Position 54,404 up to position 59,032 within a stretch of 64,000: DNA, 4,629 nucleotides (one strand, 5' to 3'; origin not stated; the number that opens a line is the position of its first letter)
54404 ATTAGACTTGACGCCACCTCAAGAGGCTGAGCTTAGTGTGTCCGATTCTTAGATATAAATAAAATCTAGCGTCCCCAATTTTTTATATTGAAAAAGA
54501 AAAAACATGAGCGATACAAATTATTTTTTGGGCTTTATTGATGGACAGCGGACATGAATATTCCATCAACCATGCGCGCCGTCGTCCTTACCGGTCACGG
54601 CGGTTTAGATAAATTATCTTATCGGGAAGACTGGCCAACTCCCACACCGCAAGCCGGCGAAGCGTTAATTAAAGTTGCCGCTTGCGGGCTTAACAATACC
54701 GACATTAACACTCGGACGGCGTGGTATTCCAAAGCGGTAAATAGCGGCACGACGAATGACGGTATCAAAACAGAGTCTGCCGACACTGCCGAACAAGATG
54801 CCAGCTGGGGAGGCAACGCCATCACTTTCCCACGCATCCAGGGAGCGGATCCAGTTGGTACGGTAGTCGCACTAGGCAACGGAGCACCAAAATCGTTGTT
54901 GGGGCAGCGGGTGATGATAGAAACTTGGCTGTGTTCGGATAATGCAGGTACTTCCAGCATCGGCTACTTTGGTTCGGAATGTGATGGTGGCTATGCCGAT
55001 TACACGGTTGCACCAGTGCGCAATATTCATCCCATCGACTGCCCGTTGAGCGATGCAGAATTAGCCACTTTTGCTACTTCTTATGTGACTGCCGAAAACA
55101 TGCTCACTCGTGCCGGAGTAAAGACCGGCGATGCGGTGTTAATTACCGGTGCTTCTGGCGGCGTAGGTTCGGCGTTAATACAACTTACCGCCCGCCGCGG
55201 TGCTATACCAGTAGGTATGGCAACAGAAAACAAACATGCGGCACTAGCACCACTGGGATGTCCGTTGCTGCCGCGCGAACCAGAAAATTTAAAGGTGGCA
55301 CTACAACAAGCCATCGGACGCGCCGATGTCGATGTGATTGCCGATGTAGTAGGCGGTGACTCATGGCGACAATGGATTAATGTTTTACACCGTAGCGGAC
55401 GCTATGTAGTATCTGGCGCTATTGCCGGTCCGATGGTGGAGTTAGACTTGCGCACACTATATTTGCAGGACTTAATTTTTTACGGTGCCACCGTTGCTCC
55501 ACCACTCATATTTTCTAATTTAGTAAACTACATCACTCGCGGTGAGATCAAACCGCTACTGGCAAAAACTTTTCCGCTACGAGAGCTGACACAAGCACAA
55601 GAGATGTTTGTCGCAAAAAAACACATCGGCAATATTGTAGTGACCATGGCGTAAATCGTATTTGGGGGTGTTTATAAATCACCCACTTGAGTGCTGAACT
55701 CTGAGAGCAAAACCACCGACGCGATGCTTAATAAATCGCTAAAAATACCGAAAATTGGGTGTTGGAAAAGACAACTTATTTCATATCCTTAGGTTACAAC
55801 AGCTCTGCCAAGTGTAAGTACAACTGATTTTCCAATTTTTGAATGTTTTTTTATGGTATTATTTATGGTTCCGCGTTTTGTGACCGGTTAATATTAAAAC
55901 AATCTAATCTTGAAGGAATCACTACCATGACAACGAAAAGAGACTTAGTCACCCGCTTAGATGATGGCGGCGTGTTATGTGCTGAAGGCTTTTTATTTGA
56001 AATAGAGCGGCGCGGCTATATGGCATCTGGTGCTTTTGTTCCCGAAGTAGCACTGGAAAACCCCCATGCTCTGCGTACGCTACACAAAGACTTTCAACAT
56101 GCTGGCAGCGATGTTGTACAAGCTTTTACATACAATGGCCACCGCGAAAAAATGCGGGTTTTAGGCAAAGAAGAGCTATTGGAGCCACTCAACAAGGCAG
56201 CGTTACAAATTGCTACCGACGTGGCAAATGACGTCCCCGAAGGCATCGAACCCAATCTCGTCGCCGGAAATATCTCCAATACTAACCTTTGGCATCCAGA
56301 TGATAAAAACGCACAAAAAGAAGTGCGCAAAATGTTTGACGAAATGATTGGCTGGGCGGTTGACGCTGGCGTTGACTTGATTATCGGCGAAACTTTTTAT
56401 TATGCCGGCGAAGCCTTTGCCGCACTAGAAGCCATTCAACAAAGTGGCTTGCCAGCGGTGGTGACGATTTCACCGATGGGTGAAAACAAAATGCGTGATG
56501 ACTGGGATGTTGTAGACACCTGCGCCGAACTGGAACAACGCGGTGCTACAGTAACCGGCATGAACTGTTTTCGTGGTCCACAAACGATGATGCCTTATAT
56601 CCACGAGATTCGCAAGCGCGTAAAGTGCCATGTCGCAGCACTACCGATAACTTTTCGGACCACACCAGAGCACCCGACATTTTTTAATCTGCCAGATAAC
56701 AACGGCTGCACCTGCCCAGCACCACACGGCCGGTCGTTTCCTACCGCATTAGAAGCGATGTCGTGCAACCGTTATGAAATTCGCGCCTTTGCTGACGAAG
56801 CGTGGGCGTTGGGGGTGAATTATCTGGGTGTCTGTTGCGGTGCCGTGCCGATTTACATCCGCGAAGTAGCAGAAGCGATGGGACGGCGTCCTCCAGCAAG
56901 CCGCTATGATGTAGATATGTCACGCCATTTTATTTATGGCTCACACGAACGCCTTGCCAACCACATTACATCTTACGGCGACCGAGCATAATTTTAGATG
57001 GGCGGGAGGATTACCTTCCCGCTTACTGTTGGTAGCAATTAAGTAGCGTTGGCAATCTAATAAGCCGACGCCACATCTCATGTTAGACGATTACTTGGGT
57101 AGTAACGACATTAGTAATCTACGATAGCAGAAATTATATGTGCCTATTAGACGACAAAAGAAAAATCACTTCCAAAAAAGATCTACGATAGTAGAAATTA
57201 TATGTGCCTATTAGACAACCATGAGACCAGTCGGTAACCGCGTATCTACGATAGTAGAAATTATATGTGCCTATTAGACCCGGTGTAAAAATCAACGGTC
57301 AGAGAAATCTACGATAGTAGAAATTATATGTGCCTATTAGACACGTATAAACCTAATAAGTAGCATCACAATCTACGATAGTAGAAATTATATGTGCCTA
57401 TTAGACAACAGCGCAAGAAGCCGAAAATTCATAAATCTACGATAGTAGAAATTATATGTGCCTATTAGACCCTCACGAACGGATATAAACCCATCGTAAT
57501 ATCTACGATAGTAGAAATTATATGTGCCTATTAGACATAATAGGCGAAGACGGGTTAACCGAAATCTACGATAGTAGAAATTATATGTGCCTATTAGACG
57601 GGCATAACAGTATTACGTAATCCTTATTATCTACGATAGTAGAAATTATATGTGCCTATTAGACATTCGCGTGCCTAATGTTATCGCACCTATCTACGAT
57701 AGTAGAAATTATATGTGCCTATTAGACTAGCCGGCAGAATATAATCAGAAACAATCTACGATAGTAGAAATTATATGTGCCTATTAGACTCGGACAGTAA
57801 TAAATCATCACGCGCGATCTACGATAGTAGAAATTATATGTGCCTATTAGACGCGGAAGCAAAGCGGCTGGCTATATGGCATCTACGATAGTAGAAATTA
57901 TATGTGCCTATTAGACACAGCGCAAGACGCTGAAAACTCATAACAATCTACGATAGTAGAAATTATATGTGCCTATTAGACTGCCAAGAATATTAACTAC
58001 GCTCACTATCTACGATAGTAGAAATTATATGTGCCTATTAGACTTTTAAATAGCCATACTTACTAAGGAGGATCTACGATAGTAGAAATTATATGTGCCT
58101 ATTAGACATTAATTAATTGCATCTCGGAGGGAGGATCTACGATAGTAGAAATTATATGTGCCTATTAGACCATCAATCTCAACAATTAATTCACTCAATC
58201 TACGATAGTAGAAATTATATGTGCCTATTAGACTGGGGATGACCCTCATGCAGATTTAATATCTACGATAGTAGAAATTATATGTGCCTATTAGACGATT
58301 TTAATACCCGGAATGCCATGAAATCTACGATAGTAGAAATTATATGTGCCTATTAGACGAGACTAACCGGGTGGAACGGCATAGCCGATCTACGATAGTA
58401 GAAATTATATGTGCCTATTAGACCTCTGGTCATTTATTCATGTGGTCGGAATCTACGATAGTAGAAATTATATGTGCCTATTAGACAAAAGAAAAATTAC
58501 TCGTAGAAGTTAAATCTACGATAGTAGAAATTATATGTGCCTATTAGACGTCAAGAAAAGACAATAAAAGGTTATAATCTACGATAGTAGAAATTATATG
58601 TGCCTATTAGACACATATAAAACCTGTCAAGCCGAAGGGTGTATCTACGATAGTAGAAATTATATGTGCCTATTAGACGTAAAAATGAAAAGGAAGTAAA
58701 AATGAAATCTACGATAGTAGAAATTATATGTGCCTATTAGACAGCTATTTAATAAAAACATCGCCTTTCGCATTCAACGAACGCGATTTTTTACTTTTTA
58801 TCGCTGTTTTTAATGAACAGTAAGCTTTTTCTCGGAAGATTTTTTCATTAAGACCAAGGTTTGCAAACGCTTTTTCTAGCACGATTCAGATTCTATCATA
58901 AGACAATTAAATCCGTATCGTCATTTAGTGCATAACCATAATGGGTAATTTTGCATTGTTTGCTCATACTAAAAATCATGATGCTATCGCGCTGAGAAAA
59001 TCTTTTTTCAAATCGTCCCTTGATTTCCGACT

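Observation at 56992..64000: Complete, compositionally foreign type V-A CRISPR-Cas island downstream of bhmt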

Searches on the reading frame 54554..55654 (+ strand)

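Call 9: search_protein_families(library=pfam, proteins=[window:54554-55654:+])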
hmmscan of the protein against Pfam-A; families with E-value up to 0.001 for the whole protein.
window:54554-55654:+ (366 aa): 3 families
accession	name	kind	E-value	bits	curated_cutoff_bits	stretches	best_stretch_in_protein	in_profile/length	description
PF08240.17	ADH_N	-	4.4e-15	56.2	23.5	1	34-161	2-102/104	Alcohol dehydrogenase GroES-like domain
PF13602.12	ADH_zinc_N_2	-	4.3e-13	50.8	27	1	249-363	15-134/134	Zinc-binding dehydrogenase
PF00107.32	ADH_zinc_N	-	4.5e-10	40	31.8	1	203-321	1-121/129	Zinc-binding dehydrogenase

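Call 10: search_protein_families(library=ncbifam, proteins=[window:54554-55654:+])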
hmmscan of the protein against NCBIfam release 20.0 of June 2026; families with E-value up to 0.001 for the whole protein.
window:54554-55654:+ (366 aa): 25 families
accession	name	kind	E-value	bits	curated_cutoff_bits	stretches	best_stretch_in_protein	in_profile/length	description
TIGR02824.1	quinone_pig3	subfamily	1.7e-37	129.2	296.8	2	144-365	91-325/325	putative NAD(P)H quinone oxidoreductase, PIG3 family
TIGR01751.1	crot-CoA-red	equivalog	1.3e-29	103.2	378.55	2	25-236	28-235/398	crotonyl-CoA carboxylase/reductase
NF010344.0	PRK13771.1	subfamily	2.3e-23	82.7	349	1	91-365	53-333/334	putative alcohol dehydrogenase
NF041172.1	AcrlCoa_red_Thmprot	equivalog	1.7e-21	76.5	500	1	92-364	54-333/334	acryloyl-CoA reductase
TIGR02823.1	oxido_YhdH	subfamily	3.1e-14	52.6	297.25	1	91-363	55-322/324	acrylyl-CoA reductase family protein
NF007489.0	PRK10083.1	equivalog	1.6e-13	50.4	376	1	90-356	51-328/339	Zn-dependent oxidoreductase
NF003808.0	PRK05396.1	equivalog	4.3e-12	45.6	380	1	84-351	49-327/341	L-threonine 3-dehydrogenase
NF047908.1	AldhRedAhr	equivalog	1.1e-10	41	470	1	81-356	48-326/335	NADPH-dependent aldehyde reductase Ahr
TIGR03201.1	dearomat_had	equivalog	2.5e-10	40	338.65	1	97-226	58-200/349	6-hydroxycyclohex-1-ene-1-carbonyl-CoA dehydrogenase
TIGR00692.1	tdh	equivalog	2.4e-09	36.7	458.35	1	84-354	47-330/340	L-threonine 3-dehydrogenase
NF041097.1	keto_inos_dh_IolM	equivalog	2.4e-09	36.3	450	1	88-356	85-381/389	scyllo-inosose 3-dehydrogenase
NF008024.0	PRK10754.1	subfamily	2.6e-09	36.6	348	1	187-306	136-257/327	NADPH:quinone reductase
TIGR02822.1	adh_fam_2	subfamily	3e-08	33.1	283.5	1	26-217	19-190/329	zinc-binding alcohol dehydrogenase family protein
TIGR03989.1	Rxyl_3153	subfamily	1.8e-07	30.7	440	1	32-348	24-354/370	NDMA-dependent alcohol dehydrogenase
NF006940.0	PRK09422.1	equivalog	2.3e-07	30.1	344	1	31-363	21-333/338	alcohol dehydrogenase AdhP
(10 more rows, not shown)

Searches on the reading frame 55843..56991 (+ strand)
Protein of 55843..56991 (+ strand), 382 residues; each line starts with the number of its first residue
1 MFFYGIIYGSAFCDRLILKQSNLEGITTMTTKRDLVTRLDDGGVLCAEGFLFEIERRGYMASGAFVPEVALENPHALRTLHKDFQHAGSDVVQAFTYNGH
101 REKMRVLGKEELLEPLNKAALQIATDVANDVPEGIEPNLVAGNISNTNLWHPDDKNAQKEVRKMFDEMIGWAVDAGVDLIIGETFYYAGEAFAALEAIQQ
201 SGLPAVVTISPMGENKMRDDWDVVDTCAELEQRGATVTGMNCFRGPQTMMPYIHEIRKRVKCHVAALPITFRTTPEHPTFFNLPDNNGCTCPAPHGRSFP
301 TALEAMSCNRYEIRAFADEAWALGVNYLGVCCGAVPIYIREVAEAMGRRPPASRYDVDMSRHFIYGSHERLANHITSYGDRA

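Call 9: search_protein_families(library=pfam, proteins=[window:55843-56991:+])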
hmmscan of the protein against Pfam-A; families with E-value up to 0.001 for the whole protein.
window:55843-56991:+ (382 aa): 1 family
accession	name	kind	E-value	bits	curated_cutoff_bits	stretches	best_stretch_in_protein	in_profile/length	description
PF02574.22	S-methyl_trans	-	1.5e-36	127.1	22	1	68-346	25-283/283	Homocysteine S-methyltransferase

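Call 10: search_protein_families(library=ncbifam, proteins=[window:55843-56991:+])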
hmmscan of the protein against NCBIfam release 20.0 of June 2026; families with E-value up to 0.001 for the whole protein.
window:55843-56991:+ (382 aa): 5 families
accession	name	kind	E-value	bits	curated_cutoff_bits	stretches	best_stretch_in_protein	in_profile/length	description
NF006396.0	PRK08645.1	equivalog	3.5e-35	121.2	453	1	65-268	33-230/611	bifunctional homocysteine S-methyltransferase/methylenetetrahydrofolate reductase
TIGR02082.1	metH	equivalog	1e-19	69.8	1010.85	1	72-353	47-319/1182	methionine synthase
NF005718.0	PRK07534.1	equivalog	1.3e-18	67.3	338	1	67-255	37-226/337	betaine--homocysteine S-methyltransferase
NF007024.0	PRK09490.1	equivalog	4.5e-18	64.5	1497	1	70-356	61-339/1234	methionine synthase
NF007020.0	PRK09485.1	equivalog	1.2e-13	50.8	215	1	47-268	16-247/306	homocysteine S-methyltransferase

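Call 24: find_related_loci(query=window:55843-56991:+, collection=metagenome_contigs, flank=10000)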
Query window:55843-56991:+ (382 aa) in metagenome_contigs; peptide patterns used: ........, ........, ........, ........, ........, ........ (x = any residue, [..] = any of these).
600 stretches matched a pattern (row limit reached: there are more); 558 encode a relative of the query (tblastn E <= 1e-3); the best 80 are kept; 80 distinct loci.
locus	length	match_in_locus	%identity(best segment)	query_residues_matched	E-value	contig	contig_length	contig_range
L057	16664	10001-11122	79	9-382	0e+0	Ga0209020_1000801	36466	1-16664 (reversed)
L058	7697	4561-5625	71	28-382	0e+0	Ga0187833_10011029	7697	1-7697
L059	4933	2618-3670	70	32-382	0e+0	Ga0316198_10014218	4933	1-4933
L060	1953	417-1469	71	32-382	0e+0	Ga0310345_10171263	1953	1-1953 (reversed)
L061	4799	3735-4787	70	32-382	0e+0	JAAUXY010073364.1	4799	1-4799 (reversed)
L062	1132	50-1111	70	29-382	0e+0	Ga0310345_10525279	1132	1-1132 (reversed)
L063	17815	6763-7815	70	32-382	7e-177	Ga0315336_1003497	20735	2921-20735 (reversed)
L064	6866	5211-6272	69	29-382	2e-177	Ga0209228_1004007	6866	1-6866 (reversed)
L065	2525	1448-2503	70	31-382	0e+0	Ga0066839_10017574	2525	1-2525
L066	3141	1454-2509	70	32-382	0e+0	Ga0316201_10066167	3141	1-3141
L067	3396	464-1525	69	29-382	0e+0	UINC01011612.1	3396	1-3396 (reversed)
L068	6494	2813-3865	70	32-382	2e-177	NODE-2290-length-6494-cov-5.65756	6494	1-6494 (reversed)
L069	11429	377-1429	70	32-382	2e-175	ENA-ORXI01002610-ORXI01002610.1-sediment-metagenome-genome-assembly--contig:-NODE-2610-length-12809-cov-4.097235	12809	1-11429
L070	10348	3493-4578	68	21-382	3e-175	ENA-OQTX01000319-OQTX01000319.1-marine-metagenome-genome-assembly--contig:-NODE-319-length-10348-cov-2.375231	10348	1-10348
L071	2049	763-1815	70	32-382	0e+0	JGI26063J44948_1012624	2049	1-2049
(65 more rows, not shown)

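Call 26: find_encoding_contigs(protein=window:55843-56991:+, flank=10000, max_places=10)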
Protein window:55843-56991:+ (382 aa): 9 contigs read that carry it; 5 places shown.
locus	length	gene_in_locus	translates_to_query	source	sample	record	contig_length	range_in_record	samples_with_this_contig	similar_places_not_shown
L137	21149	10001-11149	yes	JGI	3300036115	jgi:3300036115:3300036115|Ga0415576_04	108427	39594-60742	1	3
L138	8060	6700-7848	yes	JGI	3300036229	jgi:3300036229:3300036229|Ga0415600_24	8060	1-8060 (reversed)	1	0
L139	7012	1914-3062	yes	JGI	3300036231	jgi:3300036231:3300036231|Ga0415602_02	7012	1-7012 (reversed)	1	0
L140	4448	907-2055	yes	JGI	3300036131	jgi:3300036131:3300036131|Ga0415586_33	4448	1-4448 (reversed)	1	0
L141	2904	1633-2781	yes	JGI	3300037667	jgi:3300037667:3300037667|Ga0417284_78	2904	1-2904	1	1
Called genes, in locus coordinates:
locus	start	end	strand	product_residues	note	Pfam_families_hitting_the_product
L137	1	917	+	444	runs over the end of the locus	PF01571:GCV_T, PF08669:GCV_T_C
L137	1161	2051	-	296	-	PF00892:EamA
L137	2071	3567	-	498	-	PF00171:Aldedh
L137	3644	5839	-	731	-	PF13491:FtsK_4TM, PF17854:FtsK_alpha, PF01580:FtsK_SpoIIIE, PF09397:FtsK_gamma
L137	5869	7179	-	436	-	PF00202:Aminotran_3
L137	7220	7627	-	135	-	PF03652:RuvX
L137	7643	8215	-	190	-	PF02622:DUF179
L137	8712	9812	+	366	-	PF08240:ADH_N, PF00107:ADH_zinc_N, PF13602:ADH_zinc_N_2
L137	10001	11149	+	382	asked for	PF02574:S-methyl_trans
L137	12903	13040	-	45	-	-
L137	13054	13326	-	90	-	PF09827:CRISPR_Cas2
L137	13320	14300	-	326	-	PF01867:Cas_Cas1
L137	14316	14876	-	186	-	PF01930:Cas_Cas4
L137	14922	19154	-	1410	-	PF18501:REC1, PF21918:cas_Cpf1_2nd, PF22222:Cpf1_PI-like, PF18516:RuvC_1, PF18510:NUC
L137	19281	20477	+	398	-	PF00762:Ferrochelatase, PF01903:CbiX (faint)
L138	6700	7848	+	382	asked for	PF02574:S-methyl_trans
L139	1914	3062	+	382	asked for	PF02574:S-methyl_trans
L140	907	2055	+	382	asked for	PF02574:S-methyl_trans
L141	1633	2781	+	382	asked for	PF02574:S-methyl_trans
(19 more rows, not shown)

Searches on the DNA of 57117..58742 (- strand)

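Call 35: search_dna_similar(query=window:57117-58742:-, collection=phages, mode=distant, max_evalue=10, max_rows=30)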
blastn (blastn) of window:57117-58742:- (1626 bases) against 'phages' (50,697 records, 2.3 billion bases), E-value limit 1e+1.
Records with a match: 46; places in all: 46; records where one place covers at least 80% of the query: 0.
Best place of each record, by identity: >=99% 31; 90-95% 4; 80-90% 11.
By first word of the organism name: Salmonella 29; Vibrio 8; Clostridium 3; Klebsiella 3; Peromfec 1; Escherichia 1; Listeria 1.
By host as written in the record: Salmonella enterica subsp. enterica serovar Enteritidis PT1 14; - 4; Vibrio alginolyticus 4; Salmonella sp. 4; Clostridium botulinum type C strain C-Stockholm 2; Vibrio alginolyticus E06333 2; Salmonella enterica serotype Dublin 3246 2; Salmonella enterica serotype Typhimurium 4/74 2; and 12 more.
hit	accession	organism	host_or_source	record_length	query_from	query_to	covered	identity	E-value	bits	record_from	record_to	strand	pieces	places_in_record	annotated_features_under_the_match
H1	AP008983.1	Clostridium phage c-st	Clostridium botulinum type C strain ...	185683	20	55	2%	91.7%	1e-2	49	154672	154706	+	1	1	conserved phage-related protein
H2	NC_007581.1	Clostridium phage c-st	Clostridium botulinum type C strain ...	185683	20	55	2%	91.7%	1e-2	49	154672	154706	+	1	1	portal protein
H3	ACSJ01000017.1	Clostridium phage D-1873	Clostridium botulinum D str. 1873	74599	20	55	2%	88.9%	1e-1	45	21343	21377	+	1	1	conserved phage-related protein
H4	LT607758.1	Klebsiella phage PMBT1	-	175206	28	59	2%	87.5%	6e+0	39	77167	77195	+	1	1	hypothetical protein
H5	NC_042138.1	Klebsiella phage PMBT1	-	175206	28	59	2%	87.5%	6e+0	39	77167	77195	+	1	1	hypothetical protein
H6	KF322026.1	Vibrio phage phi-A318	Vibrio alginolyticus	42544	162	190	2%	89.7%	6e+0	40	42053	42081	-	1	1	none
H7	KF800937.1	Vibrio phage AS51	Vibrio alginolyticus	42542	162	190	2%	89.7%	6e+0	40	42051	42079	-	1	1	none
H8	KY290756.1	Vibrio phage Vp670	Vibrio alginolyticus E06333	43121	162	190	2%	89.7%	6e+0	40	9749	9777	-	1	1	none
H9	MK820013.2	Vibrio phage vB_VpaP_MGD2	Vibrio parahaemolyticus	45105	162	190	2%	89.7%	6e+0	40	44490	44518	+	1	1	none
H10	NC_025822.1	Vibrio phage phi-A318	Vibrio alginolyticus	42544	162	190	2%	89.7%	6e+0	40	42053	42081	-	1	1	none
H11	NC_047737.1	Vibrio phage AS51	Vibrio alginolyticus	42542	162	190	2%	89.7%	6e+0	40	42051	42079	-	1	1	none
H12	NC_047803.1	Vibrio phage Vp670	Vibrio alginolyticus E06333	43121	162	190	2%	89.7%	6e+0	40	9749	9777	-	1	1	none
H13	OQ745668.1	Vibrio phage vB_ValA_R15Z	Vibrio alginolyticus ATCC 17749T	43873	162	190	2%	89.7%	6e+0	40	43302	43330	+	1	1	none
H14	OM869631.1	Peromfec virus RodF8_50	Peromyscus boylii; specimen_voucher: ...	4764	52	77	2%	92.3%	6e+0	39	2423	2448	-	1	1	replication initiator protein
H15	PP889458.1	Klebsiella phage phi1_146002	Klebsiella pneumoniae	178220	37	62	2%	92.3%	6e+0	39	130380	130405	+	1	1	hypothetical protein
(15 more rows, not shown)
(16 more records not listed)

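Call 36: search_dna_similar(query=window:57117-58742:-, collection=plasmids, mode=distant, max_evalue=10, max_rows=30)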
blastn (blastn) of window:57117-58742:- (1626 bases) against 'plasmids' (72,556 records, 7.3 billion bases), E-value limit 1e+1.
Records with a match: 7; places in all: 7; records where one place covers at least 80% of the query: 0.
Best place of each record, by identity: 90-95% 1; 80-90% 4; 60-80% 2.
By first word of the organism name: Yersinia 2; Clostridium 2; Staphylococcus 1; Bacillus 1; Methanosarcina 1.
By predicted mobility (MOB-suite, as given by PLSDB): non-mobilizable 6; mobilizable 1.
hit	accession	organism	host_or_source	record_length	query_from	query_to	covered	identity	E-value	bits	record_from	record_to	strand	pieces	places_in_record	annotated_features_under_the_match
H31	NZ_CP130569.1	Staphylococcus saprophyticus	surface swab,International Space Station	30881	17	67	3%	78.8%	5e+0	42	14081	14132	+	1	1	MFS transporter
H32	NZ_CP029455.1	Bacillus cereus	Chives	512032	213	262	3%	78.0%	5e+0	42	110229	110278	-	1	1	hypothetical protein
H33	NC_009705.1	Yersinia pseudotuberculosis IP 31758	stool of a patient presenting with ...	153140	78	125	3%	81.3%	5e+0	41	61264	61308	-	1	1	none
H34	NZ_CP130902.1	Yersinia pseudotuberculosis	mouse,feces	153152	78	125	3%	81.3%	5e+0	41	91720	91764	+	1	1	none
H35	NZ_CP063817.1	Clostridium botulinum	Mink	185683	20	55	2%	91.7%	4e-2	49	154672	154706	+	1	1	hypothetical protein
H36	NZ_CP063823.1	Clostridium botulinum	Ham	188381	20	55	2%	88.9%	5e-1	45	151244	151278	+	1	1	hypothetical protein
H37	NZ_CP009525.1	Methanosarcina barkeri str. Wiesmoor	-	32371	226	262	2%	83.8%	5e+0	41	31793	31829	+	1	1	none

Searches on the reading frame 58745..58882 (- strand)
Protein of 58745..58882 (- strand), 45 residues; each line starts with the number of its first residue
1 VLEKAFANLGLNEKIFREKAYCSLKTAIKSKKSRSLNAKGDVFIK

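Call 78: search_protein_families(library=padloc, proteins=[window:58745-58882:-])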
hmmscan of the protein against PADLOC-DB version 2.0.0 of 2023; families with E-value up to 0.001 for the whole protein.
window:58745-58882:- (45 aa): 0 families
